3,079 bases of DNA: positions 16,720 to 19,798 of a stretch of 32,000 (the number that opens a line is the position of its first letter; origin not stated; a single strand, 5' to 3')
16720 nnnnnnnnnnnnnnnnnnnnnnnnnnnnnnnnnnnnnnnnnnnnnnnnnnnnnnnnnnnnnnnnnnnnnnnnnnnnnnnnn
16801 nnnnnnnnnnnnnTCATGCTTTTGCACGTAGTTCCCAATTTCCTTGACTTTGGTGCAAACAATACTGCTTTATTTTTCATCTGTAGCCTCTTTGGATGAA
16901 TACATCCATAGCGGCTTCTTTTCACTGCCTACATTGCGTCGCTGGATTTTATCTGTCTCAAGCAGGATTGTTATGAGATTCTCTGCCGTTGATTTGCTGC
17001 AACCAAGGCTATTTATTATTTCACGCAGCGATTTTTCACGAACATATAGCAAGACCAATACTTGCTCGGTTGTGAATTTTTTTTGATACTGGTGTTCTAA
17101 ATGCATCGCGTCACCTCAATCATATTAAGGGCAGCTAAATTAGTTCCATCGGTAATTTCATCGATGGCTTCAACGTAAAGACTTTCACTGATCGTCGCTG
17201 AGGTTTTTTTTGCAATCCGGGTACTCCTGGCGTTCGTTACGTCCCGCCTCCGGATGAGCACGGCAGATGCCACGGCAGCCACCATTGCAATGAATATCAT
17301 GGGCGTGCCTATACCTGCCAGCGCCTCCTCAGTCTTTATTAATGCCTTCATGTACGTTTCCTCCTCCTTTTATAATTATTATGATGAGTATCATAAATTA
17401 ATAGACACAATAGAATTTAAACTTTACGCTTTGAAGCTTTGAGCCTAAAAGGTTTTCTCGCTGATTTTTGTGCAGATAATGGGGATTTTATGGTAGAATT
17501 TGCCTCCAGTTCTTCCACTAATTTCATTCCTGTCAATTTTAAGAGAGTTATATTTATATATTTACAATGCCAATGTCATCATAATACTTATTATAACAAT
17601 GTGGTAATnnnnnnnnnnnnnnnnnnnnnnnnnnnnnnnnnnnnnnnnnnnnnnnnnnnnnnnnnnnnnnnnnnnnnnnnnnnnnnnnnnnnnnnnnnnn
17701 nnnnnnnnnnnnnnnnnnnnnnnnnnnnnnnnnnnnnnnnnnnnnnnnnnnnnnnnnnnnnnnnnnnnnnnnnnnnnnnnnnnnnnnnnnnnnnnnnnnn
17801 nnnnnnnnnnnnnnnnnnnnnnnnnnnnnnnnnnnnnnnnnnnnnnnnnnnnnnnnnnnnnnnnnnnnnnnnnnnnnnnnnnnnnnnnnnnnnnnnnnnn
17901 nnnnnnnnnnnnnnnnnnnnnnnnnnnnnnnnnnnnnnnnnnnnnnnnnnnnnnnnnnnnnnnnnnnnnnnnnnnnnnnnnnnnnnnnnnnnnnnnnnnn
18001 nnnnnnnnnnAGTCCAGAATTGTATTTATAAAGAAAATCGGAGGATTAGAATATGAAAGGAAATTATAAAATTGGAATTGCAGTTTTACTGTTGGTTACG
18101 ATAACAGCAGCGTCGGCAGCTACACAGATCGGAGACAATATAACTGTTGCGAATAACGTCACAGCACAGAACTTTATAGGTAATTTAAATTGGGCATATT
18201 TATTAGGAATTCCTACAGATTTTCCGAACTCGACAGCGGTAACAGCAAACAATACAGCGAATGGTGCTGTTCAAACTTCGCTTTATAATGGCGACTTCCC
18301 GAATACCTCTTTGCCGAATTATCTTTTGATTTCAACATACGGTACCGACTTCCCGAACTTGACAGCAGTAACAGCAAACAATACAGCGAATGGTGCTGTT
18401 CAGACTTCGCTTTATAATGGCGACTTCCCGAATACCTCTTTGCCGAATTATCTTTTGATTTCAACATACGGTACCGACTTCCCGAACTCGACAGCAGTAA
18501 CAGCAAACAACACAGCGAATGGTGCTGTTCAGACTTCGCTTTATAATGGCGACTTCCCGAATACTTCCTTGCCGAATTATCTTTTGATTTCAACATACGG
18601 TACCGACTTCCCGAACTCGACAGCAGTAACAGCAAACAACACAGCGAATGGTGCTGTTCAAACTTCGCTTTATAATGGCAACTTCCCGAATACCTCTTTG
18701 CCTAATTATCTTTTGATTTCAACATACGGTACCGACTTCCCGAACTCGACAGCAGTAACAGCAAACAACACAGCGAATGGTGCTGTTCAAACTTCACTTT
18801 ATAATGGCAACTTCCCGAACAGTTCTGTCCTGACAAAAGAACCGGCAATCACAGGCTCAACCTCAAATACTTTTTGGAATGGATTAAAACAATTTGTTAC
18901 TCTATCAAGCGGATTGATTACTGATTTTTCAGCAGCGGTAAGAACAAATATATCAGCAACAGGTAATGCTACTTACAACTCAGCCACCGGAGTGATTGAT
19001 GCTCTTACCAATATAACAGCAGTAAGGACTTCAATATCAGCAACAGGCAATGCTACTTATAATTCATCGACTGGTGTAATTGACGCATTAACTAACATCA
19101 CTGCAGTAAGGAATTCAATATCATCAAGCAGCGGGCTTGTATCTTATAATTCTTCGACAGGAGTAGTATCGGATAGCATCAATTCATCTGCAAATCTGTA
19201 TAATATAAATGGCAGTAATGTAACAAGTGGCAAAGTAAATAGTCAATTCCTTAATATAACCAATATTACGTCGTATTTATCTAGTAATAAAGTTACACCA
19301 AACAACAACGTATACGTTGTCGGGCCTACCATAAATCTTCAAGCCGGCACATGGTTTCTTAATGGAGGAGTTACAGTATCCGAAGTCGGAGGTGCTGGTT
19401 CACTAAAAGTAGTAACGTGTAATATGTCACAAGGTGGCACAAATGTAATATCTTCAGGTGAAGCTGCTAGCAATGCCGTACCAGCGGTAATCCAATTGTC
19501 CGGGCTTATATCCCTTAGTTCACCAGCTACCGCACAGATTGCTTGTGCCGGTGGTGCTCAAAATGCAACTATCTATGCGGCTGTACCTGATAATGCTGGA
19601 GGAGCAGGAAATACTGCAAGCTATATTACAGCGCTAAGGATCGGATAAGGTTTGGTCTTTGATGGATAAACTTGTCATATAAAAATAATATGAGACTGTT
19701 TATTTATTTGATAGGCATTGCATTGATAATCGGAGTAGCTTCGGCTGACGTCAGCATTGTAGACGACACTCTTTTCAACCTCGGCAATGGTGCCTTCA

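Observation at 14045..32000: Surface-adhesin island: three module-sharing surface proteins around a pilin-like / wHTH / Zn-ribbon-HTH / fibre-like core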

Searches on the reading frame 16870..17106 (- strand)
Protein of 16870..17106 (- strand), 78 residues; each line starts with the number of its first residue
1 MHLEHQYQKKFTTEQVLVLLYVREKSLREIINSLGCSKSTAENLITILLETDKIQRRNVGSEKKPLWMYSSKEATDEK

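Call 6: search_protein_families(library=pfam, proteins=[window:16870-17106:-], max_evalue=0.01)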
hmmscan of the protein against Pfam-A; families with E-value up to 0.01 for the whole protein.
window:16870-17106:- (78 aa): 0 families

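Call 8: search_protein_families(library=ncbifam, proteins=[window:16870-17106:-], max_evalue=0.01)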
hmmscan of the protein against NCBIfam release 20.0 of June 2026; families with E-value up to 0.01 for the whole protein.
window:16870-17106:- (78 aa): 3 families
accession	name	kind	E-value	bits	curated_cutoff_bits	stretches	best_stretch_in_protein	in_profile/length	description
NF040939.2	trans_reg_lrs14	equivalog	0.00011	22.2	90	1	14-73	24-87/103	Lrs14 family HTH-type transcriptional regulator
NF053606.1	Sta1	subfamily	0.00048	20.2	80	1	15-73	24-85/100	Sta1 family transcriptional regulator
TIGR02937.1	sigma70-ECF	superfamily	0.0069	16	42.9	1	14-46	123-155/165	sigma-70 family RNA polymerase sigma factor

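Call 48: find_related_loci(query=window:16870-17106:-, collection=viral_contigs, flank=8000)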
Query window:16870-17106:- (78 aa) in viral_contigs; peptide patterns used: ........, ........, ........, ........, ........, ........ (x = any residue, [..] = any of these).
49 stretches matched a pattern, but none encodes a relative of the query by tblastn (E <= 1e-3).

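Call 100: search_protein_families(library=padloc, proteins=[window:16870-17106:-], max_evalue=0.01)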
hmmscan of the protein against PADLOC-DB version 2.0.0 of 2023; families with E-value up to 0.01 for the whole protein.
window:16870-17106:- (78 aa): 1 family
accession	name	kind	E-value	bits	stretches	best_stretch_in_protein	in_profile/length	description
PDLC01434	CasR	-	0.0045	14.9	1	15-55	132-172/191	"CAS-I,CAS-II,CAS-III,CAS-IV,CAS-V,CAS-VI; associated_signaling"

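Call 101: search_protein_families(library=phrogs, proteins=[window:16870-17106:-], max_evalue=0.01)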
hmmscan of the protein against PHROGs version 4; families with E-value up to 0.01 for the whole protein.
window:16870-17106:- (78 aa): 2 families
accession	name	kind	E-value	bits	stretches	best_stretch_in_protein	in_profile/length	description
phrog_36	-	transcription regulation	0.0082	16.8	1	14-50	145-181/220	transcriptional regulator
phrog_79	-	transcription regulation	0.009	16.7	0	15-45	96-126/156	anti-termination protein Q-like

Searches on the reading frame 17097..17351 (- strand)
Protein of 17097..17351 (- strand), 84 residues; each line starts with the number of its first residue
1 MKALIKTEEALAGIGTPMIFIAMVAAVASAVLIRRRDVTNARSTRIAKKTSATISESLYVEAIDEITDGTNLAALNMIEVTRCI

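Call 6: search_protein_families(library=pfam, proteins=[window:17097-17351:-], max_evalue=0.01)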
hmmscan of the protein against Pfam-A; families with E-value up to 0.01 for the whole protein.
window:17097-17351:- (84 aa): 1 family
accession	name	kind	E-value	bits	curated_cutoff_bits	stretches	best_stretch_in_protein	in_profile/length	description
PF01917.21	Arch_flagellin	-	0.0008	20.2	29.5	1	13-62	4-55/162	Archaebacterial flagellin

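Call 8: search_protein_families(library=ncbifam, proteins=[window:17097-17351:-], max_evalue=0.01)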
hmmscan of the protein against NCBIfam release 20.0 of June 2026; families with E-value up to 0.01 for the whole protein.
window:17097-17351:- (84 aa): 1 family
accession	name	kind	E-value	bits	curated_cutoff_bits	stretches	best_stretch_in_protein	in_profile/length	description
NF006325.0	PRK08541.1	subfamily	1.7e-07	31.3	210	1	4-68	4-70/221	flagellin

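Call 38: find_homologous_proteins(query=window:17097-17351:-, max_evalue=0.001)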
Query window:17097-17351:-: 4 candidates shared short words with the query, none scored E <= 0.001.

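Call 44: search_protein_representatives(protein=window:17097-17351:-)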
Query: 84 residues. Proteins with E-value up to 0.001 (for the whole library): 8; up to 1e-10: 1; up to 1e-30: 0. The best 8 are listed.
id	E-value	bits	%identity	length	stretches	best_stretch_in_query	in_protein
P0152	1.2e-13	66.8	67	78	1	1-63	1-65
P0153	1.0e-09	54.5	51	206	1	1-77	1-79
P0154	2.3e-09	53.4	100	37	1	1-33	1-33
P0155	5.6e-09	52.1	55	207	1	1-76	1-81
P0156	8.6e-08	48.4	48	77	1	1-67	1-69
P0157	9.1e-07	45.2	35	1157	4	8-74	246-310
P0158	6.3e-06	42.5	44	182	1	1-80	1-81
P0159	8.4e-04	35.8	38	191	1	1-77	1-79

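Call 100: search_protein_families(library=padloc, proteins=[window:17097-17351:-], max_evalue=0.01)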
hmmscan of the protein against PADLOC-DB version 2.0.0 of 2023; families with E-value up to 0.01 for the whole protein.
window:17097-17351:- (84 aa): 0 families

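Call 104: find_encoding_contigs(protein=P0152, flank=5000, max_places=4)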
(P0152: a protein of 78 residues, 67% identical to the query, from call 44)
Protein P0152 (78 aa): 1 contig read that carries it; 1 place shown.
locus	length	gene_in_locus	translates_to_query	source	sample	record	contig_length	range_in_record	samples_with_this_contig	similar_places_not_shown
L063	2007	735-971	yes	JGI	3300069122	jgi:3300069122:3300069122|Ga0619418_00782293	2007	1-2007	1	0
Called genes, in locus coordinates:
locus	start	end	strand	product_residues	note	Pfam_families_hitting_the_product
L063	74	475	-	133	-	-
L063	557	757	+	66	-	-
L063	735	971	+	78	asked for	PF01917:Flagellin_arch-type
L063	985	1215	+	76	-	-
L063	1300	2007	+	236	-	?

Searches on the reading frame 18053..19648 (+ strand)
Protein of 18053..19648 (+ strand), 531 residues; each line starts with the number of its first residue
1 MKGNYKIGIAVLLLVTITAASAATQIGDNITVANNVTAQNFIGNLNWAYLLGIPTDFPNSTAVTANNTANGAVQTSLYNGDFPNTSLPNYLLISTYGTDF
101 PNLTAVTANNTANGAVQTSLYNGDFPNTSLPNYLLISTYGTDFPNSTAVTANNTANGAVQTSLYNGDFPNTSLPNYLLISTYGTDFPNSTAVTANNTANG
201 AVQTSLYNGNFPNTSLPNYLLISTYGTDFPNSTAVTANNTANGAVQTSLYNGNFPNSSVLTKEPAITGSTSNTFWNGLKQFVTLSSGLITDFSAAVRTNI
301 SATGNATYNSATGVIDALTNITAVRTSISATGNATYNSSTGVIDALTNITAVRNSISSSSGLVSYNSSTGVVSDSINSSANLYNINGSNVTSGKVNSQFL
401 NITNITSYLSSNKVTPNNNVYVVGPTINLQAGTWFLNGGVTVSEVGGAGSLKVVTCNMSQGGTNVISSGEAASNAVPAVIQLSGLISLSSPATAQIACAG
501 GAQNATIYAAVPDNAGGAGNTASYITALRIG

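Call 6: search_protein_families(library=pfam, proteins=[window:18053-19648:+], max_evalue=0.01)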
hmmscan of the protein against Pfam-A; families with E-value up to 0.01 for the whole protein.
window:18053-19648:+ (531 aa): 1 family
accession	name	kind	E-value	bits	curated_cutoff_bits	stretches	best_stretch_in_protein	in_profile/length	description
PF14271.11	DUF4359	-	0.0012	19.9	27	0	170-194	63-87/103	Domain of unknown function (DUF4359)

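Call 8: search_protein_families(library=ncbifam, proteins=[window:18053-19648:+], max_evalue=0.01)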
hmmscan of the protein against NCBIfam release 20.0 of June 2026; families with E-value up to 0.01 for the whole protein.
window:18053-19648:+ (531 aa): 0 families

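Call 10: find_encoding_contigs(protein=window:18053-19648:+, flank=10000, max_places=6)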
Protein window:18053-19648:+ (531 aa): no gene with exactly this product is on record in the collection.

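Call 42: search_solved_structures(query=window:18053-19648:+, max_evalue=1)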
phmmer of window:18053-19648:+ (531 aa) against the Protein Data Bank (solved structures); distinct sequences matched with E-value up to 1: 1.
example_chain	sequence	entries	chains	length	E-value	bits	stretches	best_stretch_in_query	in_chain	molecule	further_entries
6lbx_A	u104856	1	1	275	0.064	15.2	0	298-353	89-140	Repebody (Rb-H2)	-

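Call 47: find_related_loci(query=window:18053-19648:+, collection=viral_contigs, flank=8000)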
Query window:18053-19648:+ (531 aa) in viral_contigs; peptide patterns used: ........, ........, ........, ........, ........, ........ (x = any residue, [..] = any of these).
1 stretches matched a pattern, but none encodes a relative of the query by tblastn (E <= 1e-3).

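Call 74: predict_structure(protein=window:18053-19645:+)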
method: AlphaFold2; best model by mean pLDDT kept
length: 531 residues; sequences in the alignment: 1
mean_pLDDT: 43.5   pTM: 0.45
mean pLDDT of the five models: 43.5, 41.6, 36.2, 34.6, 32.5
residues with pLDDT >= 90: 0; 70-90: 37; 50-70: 124; < 50: 370
segments of 3 or more residues with pLDDT < 50: 1-56, 94-98, 137-141, 180-185, 218-230, 243-245, 255-531
pLDDT, mean of each block of 10 residues (from residue 1): 29 26 26 27 32 47 56 62 57 50 64 68 70 51 62 72 78 56 51 65 68 55 42 58 53 47 28 28 23 31 36 32 37 38 31 37 40 36 39 36 33 30 36 36 36 36 27 32 38 40 40 39 38 36
secondary structure, 60 per line:
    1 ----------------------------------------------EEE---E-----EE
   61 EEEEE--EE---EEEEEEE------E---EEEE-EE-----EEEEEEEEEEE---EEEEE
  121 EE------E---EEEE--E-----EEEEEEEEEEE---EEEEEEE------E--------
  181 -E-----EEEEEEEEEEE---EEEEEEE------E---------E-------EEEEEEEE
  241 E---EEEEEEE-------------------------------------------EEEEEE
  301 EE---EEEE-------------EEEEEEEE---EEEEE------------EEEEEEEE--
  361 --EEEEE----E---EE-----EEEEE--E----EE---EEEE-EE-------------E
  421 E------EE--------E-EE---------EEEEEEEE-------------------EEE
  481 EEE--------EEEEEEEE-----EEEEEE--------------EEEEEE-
elements in order: E47-49 E59-65 E73-79 E90-93 E102-112 E116-122 E133-136 E145-155 E159-165 E188-198 E202-208 E233-241 E245-251 E295-302 E306-309 E323-330 E334-338 E351-358 E363-367 E383-387 E400-403 E451-458 E478-483 E492-499 E505-510 E525-530

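Call 100: search_protein_families(library=padloc, proteins=[window:18053-19648:+], max_evalue=0.01)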
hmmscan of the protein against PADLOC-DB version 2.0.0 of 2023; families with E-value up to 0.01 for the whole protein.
window:18053-19648:+ (531 aa): 0 families

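Call 101: search_protein_families(library=phrogs, proteins=[window:18053-19648:+], max_evalue=0.01)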
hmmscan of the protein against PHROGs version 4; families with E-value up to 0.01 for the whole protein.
window:18053-19648:+ (531 aa): 0 families
